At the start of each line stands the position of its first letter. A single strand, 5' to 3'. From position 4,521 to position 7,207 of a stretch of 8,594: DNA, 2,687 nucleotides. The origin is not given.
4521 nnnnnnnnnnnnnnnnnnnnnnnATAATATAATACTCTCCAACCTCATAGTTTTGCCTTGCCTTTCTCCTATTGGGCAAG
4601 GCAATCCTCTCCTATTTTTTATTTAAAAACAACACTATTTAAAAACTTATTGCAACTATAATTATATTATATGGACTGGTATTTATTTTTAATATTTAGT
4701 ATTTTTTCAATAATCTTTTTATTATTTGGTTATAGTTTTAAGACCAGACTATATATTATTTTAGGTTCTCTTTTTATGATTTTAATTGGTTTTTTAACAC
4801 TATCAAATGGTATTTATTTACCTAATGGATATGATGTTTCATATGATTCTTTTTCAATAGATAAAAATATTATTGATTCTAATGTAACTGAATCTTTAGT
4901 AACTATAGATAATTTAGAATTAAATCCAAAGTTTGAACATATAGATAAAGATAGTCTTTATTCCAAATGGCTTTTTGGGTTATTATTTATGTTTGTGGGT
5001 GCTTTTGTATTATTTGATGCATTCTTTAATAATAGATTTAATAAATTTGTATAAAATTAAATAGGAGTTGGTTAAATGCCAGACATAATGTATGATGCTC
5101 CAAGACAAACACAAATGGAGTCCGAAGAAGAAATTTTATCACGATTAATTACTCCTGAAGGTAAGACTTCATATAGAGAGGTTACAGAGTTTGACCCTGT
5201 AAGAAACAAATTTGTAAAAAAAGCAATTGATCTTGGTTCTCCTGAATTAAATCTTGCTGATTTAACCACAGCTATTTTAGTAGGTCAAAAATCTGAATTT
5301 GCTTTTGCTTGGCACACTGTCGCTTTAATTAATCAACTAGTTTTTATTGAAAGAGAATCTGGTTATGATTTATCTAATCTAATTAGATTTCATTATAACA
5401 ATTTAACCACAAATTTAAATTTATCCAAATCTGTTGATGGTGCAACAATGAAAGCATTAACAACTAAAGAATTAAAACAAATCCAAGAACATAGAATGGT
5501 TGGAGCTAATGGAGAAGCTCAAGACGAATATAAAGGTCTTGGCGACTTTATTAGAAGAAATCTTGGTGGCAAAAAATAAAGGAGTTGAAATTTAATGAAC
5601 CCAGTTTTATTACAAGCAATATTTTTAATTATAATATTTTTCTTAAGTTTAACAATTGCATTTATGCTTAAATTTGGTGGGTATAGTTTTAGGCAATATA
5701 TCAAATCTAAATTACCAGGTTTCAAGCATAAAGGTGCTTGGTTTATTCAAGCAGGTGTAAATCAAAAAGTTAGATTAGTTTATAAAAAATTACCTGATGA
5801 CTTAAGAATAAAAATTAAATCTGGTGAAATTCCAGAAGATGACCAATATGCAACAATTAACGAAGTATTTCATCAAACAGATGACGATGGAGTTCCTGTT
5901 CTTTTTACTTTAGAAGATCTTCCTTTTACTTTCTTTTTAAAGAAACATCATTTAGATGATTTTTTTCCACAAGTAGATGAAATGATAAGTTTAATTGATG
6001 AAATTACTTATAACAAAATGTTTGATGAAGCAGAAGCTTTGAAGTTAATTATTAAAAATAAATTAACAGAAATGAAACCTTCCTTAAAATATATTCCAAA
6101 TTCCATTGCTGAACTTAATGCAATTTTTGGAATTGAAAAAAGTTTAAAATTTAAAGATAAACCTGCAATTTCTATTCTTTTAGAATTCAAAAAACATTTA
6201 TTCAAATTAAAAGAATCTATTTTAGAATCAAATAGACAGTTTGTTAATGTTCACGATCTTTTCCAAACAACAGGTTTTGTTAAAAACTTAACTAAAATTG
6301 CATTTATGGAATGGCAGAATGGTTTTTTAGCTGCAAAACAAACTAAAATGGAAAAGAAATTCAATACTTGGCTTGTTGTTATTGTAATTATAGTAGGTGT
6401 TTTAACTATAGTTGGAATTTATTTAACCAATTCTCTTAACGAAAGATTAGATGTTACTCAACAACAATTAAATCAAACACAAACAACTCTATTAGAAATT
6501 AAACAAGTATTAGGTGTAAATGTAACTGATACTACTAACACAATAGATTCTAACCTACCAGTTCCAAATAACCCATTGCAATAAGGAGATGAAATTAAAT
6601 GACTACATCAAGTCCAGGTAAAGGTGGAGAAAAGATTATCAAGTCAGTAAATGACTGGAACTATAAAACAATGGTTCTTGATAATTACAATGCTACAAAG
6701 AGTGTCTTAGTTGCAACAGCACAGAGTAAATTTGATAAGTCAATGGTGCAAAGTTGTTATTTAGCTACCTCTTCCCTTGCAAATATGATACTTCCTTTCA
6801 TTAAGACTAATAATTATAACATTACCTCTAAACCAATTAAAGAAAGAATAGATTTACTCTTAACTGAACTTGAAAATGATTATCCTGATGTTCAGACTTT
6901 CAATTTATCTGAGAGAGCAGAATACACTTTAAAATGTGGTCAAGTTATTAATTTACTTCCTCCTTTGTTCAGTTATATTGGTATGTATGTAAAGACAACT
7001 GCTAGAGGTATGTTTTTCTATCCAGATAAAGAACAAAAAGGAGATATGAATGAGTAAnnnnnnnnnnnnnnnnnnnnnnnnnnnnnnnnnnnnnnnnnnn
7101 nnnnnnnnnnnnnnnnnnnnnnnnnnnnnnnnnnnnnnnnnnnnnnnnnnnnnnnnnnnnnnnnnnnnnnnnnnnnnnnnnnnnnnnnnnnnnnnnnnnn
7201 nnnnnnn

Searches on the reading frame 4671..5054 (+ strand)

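Call 3: search_protein_families(library=pfam, proteins=[window:4671-5054:+], max_evalue=1)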
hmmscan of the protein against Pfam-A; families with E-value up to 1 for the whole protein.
window:4671-5054:+ (127 aa): 5 families
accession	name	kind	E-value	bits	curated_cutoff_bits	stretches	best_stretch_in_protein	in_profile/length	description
PF13567.11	DUF4131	-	0.0016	18.6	31.6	1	3-46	5-50/165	Domain of unknown function (DUF4131)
PF03600.22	CitMHS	-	0.11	12.1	31.9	1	7-118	170-264/336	Citrate transporter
PF03729.18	DUF308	-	0.3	11.8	25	1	98-124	24-50/73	Short repeat of unknown function (DUF308)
PF09930.14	DUF2162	-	0.6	9.9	34.4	1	3-55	132-187/223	Predicted transporter (DUF2162)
PF18916.5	Lycopene_cyc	-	0.69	11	27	1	3-59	3-58/92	Lycopene cyclase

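Call 5: search_protein_families(library=ncbifam, proteins=[window:4671-5054:+], max_evalue=1)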
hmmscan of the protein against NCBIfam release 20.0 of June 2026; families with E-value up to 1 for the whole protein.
window:4671-5054:+ (127 aa): 0 families

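Call 6: search_protein_families(library=phrogs, proteins=[window:4671-5054:+], max_evalue=0.1)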
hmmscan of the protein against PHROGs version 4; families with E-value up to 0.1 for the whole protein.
window:4671-5054:+ (127 aa): 0 families

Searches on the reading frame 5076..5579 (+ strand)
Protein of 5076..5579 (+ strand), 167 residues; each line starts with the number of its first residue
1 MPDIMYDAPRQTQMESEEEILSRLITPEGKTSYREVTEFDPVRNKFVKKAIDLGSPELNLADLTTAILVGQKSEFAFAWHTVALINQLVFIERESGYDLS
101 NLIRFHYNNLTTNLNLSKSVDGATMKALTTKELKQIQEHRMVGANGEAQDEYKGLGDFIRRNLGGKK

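Call 3: search_protein_families(library=pfam, proteins=[window:5076-5579:+], max_evalue=1)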
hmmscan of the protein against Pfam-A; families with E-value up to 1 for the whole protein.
window:5076-5579:+ (167 aa): 1 family
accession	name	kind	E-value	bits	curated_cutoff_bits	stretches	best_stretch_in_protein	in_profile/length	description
PF13834.11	DUF4193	-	0.044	14.6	25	1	6-76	5-71/98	Domain of unknown function (DUF4193)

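Call 5: search_protein_families(library=ncbifam, proteins=[window:5076-5579:+], max_evalue=1)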
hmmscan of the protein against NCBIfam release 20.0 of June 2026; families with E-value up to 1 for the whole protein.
window:5076-5579:+ (167 aa): 1 family
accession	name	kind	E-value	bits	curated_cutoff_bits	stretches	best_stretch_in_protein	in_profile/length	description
NF007328.0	PRK09814.3-2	equivalog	0.14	11.6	450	1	24-54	10-40/208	beta-1,6-galactofuranosyltransferase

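Call 6: search_protein_families(library=phrogs, proteins=[window:5076-5579:+], max_evalue=0.1)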
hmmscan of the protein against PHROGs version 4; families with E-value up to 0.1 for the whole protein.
window:5076-5579:+ (167 aa): 0 families

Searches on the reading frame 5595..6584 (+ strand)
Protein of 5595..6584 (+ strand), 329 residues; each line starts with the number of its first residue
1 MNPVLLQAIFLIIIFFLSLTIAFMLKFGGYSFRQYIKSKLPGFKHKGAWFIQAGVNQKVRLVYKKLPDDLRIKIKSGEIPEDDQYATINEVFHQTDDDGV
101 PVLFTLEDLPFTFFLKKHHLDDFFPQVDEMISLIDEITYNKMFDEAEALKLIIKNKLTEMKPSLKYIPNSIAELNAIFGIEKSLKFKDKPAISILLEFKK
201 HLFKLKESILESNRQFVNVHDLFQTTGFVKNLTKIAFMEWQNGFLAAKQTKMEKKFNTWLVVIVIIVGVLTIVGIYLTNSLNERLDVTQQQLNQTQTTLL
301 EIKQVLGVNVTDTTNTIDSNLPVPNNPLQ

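Call 3: search_protein_families(library=pfam, proteins=[window:5595-6584:+], max_evalue=1)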
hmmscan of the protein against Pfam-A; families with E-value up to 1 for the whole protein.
window:5595-6584:+ (329 aa): 3 families
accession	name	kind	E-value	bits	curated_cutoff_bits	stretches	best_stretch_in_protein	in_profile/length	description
PF08367.16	M16C_assoc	-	0.019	14.6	25.3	1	126-176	176-226/252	Peptidase M16C associated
PF00895.25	ATP-synt_8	-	0.3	12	23.4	0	256-297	6-49/55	ATP synthase protein 8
PF05531.17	NPV_P10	-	0.37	11.8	29.8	1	279-308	38-67/75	Nucleopolyhedrovirus P10 protein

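Call 5: search_protein_families(library=ncbifam, proteins=[window:5595-6584:+], max_evalue=1)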
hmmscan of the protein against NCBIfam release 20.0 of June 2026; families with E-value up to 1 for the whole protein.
window:5595-6584:+ (329 aa): 2 families
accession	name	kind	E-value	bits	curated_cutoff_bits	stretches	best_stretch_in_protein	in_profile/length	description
NF005411.0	PRK06975.1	equivalog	0.021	13.1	414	1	245-321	314-390/660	fused uroporphyrinogen-III synthase HemD/membrane protein HemX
NF005269.0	PRK06771.1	equivalog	0.059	14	90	1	263-312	3-52/97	hypothetical protein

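Call 6: search_protein_families(library=phrogs, proteins=[window:5595-6584:+], max_evalue=0.1)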
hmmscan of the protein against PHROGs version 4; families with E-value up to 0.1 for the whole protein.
window:5595-6584:+ (329 aa): 4 families
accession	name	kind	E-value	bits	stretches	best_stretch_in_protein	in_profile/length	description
phrog_739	-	lysis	0.0082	17.3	1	257-303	6-54/122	Rz-like spanin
phrog_1027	-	unknown function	0.021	16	1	248-299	6-59/81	-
phrog_7987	-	unknown function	0.054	14.6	1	244-279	50-85/118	-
phrog_214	-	lysis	0.057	14.3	0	256-304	7-59/176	Rz-like spanin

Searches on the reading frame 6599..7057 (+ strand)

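Call 3: search_protein_families(library=pfam, proteins=[window:6599-7057:+], max_evalue=1)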
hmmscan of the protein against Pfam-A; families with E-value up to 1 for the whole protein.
window:6599-7057:+ (152 aa): 3 families
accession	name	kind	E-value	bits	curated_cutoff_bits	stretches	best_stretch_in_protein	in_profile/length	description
PF07199.16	DUF1411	-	0.0059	16.8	22.3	1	17-106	56-143/194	Protein of unknown function (DUF1411)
PF19387.4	DUF5962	-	0.027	15.2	25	1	70-104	40-74/99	Family of unknown function (DUF5962)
PF05628.17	Borrelia_P13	-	0.13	12.6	25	1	52-98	80-122/138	Borrelia membrane protein P13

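Call 5: search_protein_families(library=ncbifam, proteins=[window:6599-7057:+], max_evalue=1)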
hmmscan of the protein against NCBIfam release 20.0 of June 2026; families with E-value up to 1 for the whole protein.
window:6599-7057:+ (152 aa): 3 families
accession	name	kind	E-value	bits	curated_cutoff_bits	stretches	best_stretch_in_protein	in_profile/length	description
NF011733.0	PRK15186.1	equivalog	0.00034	20.1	403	1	9-110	13-113/291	AraC family transcriptional regulator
NF033724.0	P13_porin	equivalog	0.0062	16.4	100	1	48-98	112-160/178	P13 family porin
NF041499.3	MobP3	subfamily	0.1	12.2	150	1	38-99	216-275/315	MobP3 family relaxase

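Call 6: search_protein_families(library=phrogs, proteins=[window:6599-7057:+], max_evalue=0.1)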
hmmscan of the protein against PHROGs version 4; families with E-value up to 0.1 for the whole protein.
window:6599-7057:+ (152 aa): 0 families
